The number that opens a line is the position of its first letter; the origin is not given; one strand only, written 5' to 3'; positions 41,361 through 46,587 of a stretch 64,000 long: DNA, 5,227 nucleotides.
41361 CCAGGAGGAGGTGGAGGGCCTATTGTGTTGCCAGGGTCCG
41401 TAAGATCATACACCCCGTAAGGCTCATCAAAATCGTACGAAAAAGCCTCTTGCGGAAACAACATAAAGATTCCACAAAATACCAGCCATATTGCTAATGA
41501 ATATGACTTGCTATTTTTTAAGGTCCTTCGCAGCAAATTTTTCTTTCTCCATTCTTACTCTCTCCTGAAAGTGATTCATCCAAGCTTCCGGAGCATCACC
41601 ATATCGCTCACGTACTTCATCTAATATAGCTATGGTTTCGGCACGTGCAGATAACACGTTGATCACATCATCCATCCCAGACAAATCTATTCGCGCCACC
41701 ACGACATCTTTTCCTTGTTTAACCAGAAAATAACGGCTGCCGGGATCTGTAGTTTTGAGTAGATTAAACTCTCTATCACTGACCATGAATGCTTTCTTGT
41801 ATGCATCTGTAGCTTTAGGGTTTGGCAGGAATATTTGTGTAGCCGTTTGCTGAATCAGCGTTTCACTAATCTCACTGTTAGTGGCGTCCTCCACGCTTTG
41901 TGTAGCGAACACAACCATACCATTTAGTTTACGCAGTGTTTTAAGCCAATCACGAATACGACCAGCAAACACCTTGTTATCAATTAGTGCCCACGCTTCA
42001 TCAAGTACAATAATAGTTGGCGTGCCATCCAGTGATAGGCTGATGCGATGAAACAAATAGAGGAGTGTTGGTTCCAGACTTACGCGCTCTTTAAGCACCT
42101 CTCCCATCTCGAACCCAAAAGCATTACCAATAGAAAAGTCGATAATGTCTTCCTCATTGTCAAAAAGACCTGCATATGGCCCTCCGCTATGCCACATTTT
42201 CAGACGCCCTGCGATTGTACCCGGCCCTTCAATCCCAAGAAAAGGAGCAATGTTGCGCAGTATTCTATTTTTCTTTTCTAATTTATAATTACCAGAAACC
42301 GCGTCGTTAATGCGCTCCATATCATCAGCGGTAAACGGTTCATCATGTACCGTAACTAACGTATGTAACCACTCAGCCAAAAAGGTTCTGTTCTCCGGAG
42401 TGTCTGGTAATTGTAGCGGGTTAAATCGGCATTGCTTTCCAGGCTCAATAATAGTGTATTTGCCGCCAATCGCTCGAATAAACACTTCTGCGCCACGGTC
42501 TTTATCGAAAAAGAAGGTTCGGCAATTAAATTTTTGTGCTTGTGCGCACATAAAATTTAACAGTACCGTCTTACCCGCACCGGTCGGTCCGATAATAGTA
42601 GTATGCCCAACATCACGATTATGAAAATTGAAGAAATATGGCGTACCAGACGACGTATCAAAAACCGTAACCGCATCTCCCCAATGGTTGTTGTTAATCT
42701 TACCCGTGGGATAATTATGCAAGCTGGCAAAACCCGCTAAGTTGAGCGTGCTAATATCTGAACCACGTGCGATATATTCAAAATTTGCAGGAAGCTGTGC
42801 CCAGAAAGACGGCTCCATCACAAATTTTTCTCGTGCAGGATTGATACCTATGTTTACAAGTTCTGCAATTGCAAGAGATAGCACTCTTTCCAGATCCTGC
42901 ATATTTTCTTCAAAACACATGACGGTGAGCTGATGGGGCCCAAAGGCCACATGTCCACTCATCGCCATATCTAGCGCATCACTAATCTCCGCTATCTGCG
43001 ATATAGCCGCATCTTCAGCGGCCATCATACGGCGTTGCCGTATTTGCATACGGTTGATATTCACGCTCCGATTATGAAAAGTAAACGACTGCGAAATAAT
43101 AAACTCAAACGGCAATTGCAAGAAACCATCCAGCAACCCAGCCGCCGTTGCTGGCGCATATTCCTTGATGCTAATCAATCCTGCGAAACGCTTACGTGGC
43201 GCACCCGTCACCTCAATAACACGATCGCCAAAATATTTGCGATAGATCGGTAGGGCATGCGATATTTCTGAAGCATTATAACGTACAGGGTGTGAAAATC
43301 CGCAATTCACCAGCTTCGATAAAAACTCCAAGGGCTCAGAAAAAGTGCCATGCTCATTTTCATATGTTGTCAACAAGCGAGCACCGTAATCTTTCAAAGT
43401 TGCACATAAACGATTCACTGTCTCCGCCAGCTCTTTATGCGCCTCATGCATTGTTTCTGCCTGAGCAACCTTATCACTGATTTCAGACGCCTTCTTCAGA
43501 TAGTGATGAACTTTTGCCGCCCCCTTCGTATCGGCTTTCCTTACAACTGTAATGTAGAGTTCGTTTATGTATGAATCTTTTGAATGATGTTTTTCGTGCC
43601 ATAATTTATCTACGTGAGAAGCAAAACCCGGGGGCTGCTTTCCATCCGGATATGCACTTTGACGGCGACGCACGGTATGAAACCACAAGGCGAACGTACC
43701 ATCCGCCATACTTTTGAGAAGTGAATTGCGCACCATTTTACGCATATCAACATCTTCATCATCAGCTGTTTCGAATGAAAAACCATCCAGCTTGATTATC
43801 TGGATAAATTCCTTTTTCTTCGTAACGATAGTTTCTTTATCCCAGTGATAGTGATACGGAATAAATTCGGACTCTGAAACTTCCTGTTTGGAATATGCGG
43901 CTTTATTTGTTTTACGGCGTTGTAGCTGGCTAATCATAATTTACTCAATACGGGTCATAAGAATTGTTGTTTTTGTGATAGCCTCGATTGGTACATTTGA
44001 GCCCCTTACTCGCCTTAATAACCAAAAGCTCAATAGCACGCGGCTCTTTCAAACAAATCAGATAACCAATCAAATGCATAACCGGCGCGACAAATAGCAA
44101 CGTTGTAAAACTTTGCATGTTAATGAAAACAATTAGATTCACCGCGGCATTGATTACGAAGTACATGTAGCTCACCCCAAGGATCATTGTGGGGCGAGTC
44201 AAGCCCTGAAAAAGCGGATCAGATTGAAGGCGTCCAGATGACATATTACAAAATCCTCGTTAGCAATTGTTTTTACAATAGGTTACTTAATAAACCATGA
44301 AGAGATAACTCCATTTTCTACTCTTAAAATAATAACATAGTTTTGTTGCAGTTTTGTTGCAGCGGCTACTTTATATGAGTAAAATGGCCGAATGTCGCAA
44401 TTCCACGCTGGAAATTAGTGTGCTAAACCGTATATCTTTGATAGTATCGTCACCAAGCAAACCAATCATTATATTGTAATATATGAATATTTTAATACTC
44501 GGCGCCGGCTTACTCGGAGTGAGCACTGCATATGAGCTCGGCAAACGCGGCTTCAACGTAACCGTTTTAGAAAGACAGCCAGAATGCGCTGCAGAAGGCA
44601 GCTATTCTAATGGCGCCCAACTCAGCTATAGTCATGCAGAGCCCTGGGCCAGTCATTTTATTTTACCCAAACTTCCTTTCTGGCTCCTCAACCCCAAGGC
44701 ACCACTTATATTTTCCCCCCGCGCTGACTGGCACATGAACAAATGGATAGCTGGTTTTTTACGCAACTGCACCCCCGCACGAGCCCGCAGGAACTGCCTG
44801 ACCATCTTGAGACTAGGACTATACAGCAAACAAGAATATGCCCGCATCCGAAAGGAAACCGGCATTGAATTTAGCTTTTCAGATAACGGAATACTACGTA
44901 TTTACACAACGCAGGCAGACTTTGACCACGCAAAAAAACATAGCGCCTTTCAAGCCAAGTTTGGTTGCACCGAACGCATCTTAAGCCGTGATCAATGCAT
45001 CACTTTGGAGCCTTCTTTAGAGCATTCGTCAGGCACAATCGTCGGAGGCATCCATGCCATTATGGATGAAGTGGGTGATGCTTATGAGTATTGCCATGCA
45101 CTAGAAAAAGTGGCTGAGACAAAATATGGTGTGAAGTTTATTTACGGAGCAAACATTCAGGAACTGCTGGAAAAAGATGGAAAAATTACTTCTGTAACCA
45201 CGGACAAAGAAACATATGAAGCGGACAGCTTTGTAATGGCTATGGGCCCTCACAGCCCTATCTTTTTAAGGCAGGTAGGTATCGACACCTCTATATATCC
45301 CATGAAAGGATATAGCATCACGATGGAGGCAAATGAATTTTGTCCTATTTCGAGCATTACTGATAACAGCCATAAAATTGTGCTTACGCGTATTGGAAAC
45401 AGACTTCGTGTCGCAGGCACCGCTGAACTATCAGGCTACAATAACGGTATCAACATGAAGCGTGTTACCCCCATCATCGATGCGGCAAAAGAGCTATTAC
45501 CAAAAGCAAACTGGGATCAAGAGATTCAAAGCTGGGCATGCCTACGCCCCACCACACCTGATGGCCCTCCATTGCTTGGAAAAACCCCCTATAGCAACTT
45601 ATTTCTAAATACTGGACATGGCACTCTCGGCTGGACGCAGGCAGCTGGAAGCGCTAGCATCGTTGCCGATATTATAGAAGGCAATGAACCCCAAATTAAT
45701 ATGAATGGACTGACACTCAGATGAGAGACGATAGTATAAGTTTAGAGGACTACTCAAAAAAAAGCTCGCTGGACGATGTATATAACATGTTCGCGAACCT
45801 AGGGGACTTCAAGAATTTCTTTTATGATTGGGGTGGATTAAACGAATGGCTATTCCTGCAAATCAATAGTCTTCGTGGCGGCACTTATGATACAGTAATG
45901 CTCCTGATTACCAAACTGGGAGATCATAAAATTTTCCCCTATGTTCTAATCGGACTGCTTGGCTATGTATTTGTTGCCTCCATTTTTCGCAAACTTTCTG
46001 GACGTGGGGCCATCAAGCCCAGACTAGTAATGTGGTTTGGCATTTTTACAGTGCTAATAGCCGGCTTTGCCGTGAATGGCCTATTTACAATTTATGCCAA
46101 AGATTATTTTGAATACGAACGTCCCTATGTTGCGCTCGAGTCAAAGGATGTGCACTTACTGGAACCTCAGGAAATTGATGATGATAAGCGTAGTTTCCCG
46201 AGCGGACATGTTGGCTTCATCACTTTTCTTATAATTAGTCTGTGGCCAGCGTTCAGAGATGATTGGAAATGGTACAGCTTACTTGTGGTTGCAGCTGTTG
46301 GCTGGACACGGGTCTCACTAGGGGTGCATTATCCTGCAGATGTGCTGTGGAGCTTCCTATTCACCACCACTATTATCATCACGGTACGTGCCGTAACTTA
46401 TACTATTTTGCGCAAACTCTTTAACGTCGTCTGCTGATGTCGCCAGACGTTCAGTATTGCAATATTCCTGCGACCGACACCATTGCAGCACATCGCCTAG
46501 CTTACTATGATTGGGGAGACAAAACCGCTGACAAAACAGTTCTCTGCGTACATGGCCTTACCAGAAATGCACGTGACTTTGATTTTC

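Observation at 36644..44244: Split rvh-style type IV secretion locus: virB3-virB4 plus three tandem VirB6 paralogs and nothing else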

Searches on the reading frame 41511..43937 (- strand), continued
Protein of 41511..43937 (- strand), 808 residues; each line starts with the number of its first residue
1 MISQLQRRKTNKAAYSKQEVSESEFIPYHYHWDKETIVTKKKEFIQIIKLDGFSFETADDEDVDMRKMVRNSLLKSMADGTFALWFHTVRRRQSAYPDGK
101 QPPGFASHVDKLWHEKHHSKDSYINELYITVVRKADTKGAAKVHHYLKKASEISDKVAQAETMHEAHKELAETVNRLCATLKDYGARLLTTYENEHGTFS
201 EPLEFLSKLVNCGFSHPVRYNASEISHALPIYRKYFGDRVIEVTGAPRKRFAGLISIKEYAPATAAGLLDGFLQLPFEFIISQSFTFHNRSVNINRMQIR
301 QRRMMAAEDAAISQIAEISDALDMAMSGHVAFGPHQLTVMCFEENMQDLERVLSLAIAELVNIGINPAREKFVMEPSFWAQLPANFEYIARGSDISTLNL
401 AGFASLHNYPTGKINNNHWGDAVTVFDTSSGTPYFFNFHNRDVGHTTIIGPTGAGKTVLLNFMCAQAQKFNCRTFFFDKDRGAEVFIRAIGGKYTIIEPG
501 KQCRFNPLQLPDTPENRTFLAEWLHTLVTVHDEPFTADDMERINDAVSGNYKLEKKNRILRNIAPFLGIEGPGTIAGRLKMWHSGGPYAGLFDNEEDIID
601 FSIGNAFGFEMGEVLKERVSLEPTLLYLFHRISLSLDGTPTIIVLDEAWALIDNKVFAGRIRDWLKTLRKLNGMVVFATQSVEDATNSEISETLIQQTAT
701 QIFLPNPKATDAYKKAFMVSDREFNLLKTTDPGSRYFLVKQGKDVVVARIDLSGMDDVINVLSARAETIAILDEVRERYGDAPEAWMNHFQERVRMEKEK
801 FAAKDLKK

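Call 16: get_annotated_region(hit=H11, flank=12000)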
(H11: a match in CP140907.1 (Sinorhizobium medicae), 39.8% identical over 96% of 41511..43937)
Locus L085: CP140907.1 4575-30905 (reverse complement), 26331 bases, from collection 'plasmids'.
description: Sinorhizobium medicae strain ml29 plasmid pSymB, complete sequence
organism: Sinorhizobium medicae (NCBI taxid 110321)
taxonomy: Bacteria; Pseudomonadota; Alphaproteobacteria; Hyphomicrobiales; Rhizobiaceae; Sinorhizobium; Sinorhizobium medicae
host: -; source: Medicago lupulina,whole organism; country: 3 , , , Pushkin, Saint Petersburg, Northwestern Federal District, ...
typing (MOB-suite, as given by PLSDB): mobilizable; relaxase MOBP,MOBP
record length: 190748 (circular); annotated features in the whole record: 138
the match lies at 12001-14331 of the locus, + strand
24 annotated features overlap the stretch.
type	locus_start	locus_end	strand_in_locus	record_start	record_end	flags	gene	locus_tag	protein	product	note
CDS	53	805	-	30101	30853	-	-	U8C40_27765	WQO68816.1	carbonic anhydrase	-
CDS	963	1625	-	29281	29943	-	-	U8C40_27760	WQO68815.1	transposase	-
CDS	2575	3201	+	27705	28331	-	-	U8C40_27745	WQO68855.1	response regulator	-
CDS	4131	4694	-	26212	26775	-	-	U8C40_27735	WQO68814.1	UPF0149 family protein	-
CDS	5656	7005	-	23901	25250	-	ltrA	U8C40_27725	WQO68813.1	group II intron reverse transcriptase/maturase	-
CDS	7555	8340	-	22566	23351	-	-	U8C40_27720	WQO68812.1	group II intron maturase-specific domain-containing protein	-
CDS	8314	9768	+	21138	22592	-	istA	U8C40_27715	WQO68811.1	IS21 family transposase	-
CDS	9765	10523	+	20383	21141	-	istB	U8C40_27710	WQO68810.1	IS21-like element helper ATPase IstB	-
CDS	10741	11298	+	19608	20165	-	-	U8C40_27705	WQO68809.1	lytic transglycosylase domain-containing protein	-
CDS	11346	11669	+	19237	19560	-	-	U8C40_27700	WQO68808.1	TrbC/VirB2 family protein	-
CDS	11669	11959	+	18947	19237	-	-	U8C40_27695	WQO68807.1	VirB3 family type IV secretion system protein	-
CDS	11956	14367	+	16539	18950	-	-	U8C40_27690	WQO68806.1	VirB4 family type IV secretion/conjugal transfer ATPase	-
CDS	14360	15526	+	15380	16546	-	-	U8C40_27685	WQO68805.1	transglycosylase SLT domain-containing protein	-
CDS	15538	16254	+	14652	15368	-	-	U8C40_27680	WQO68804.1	type IV secretion system protein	-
CDS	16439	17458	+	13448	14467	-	-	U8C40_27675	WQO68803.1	type IV secretion system protein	-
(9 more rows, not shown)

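Call 52: search_solved_structures(query=L085:18310-19044:+, max_evalue=10, show_alignments=0)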
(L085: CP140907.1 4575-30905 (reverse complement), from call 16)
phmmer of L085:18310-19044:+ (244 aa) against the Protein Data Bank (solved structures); distinct sequences matched with E-value up to 10: 12.
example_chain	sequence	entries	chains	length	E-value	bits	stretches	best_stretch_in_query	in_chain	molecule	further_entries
7o41_D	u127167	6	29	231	1.5e-26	96.6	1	16-233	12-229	TrwG protein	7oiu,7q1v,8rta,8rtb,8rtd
4lso_A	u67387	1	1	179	4e-23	85.4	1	64-232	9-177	Type IV secretion system protein virB8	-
4kz1_A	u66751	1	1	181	1.2e-22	83.8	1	64-232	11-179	VirB8 protein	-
4mei_A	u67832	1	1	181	5.2e-22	81.7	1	64-232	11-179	VirB8 protein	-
4jf8_A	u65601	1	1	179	1e-20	77.5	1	73-233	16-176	TrwG component of type IV secretion system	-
4nhf_A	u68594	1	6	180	1.3e-19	73.9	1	73-233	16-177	TrwG protein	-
2bhm_A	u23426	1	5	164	3.4e-16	62.7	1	80-231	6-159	TYPE IV SECRETION SYSTEM PROTEIN VIRB8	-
5jbs_A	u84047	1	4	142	2.5e-13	53.3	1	107-231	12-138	Type IV secretion system protein virB8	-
4aky_A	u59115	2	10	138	4.1e-13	52.6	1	107-231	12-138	TYPE IV SECRETION SYSTEM PROTEIN VIRB8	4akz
5i97_A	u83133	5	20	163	1.3e-11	47.7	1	90-230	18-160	Conjugal transfer protein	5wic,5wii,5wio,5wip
2cc3_A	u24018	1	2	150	1.3e-07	34.6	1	95-233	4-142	PROTEIN VIRB8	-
4o3v_A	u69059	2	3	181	1.3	11.8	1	97-202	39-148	VirB8-like protein of type IV secretion system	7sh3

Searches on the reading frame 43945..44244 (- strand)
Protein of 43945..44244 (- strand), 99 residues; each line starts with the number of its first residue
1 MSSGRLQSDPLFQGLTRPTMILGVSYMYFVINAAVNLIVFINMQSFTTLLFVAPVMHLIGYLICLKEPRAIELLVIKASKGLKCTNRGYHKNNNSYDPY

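Call 3: search_protein_families(library=pfam, proteins=[window:43945-44244:-], max_evalue=0.01)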
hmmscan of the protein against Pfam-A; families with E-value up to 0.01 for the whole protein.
window:43945-44244:- (99 aa): 1 family
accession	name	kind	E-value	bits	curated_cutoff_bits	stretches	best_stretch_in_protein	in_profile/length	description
PF05101.18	VirB3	-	7.4e-23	81.1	23.9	1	8-91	2-84/84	Type IV secretory pathway, VirB3-like protein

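Call 6: search_protein_families(library=ncbifam, proteins=[window:43945-44244:-], max_evalue=0.001)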
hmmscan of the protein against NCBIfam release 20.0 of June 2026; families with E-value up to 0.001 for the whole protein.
window:43945-44244:- (99 aa): 1 family
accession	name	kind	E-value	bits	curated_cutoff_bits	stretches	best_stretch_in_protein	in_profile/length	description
NF010474.0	PRK13899.1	equivalog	1.1e-33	115.7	74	1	3-97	2-95/97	type IV secretion system protein VirB3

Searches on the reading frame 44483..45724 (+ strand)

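Call 3: search_protein_families(library=pfam, proteins=[window:44483-45724:+], max_evalue=0.01)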
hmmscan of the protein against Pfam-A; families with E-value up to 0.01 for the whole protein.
window:44483-45724:+ (413 aa): 13 families
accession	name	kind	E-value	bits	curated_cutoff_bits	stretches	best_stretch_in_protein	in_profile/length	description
PF01266.30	DAO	-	7.4e-67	226.8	27.9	1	3-396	2-352/353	FAD dependent oxidoreductase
PF07992.20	Pyr_redox_2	-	3.9e-09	36.8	26.1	2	200-260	52-241/291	Pyridine nucleotide-disulphide oxidoreductase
PF00070.33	Pyr_redox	-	9.9e-07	29.6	22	1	2-35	1-34/82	Pyridine nucleotide-disulphide oxidoreductase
PF13450.12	NAD_binding_8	-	2.7e-06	28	21.9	1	5-35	1-31/68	NAD(P)-binding Rossmann-like domain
PF13738.12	Pyr_redox_3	-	7e-06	25.9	30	0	202-262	82-141/305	Pyridine nucleotide-disulphide oxidoreductase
PF03486.20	HI0933_like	-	2.4e-05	24.3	50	0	213-258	120-166/244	HI0933-like protein Rossmann domain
PF01494.25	FAD_binding_3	-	0.00023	20.9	22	1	2-34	3-35/349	FAD binding domain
PF01134.28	GIDA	-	0.00069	19.2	22.1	0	3-43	2-42/391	Glucose inhibited division protein A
PF01946.23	Thi4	-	0.0016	18.1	26.2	1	2-32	19-50/235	Thi4 family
PF04820.20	Trp_halogenase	-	0.0038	16.6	21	0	199-259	156-216/458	Tryptophan halogenase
PF01593.30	Amino_oxidase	-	0.0039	17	19.8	0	12-33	3-24/443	Flavin containing amine oxidoreductase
PF00890.30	FAD_binding_2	-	0.0053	16.4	20.4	0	3-38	2-37/414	FAD binding domain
PF02737.24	3HCDH_N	-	0.0099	16.2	22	0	3-41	2-40/180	3-hydroxyacyl-CoA dehydrogenase, NAD binding domain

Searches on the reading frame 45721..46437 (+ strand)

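Call 3: search_protein_families(library=pfam, proteins=[window:45721-46437:+], max_evalue=0.01)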
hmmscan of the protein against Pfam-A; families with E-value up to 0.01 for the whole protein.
window:45721-46437:+ (238 aa): 4 families
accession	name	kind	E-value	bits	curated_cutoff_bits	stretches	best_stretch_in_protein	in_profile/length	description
PF01569.27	PAP2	-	2.1e-17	63.6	27.2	1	111-226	4-125/130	PAP2 superfamily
PF14378.12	PAP2_3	-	3.7e-09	37.1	27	1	131-219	98-188/190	PAP2 superfamily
PF14360.12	PAP2_C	-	0.0023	18.9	27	1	161-220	8-70/74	PAP2 superfamily C-terminal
PF03739.19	LptF_LptG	-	0.0073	15.8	27.9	0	71-117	304-349/353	Lipopolysaccharide export system permease LptF/LptG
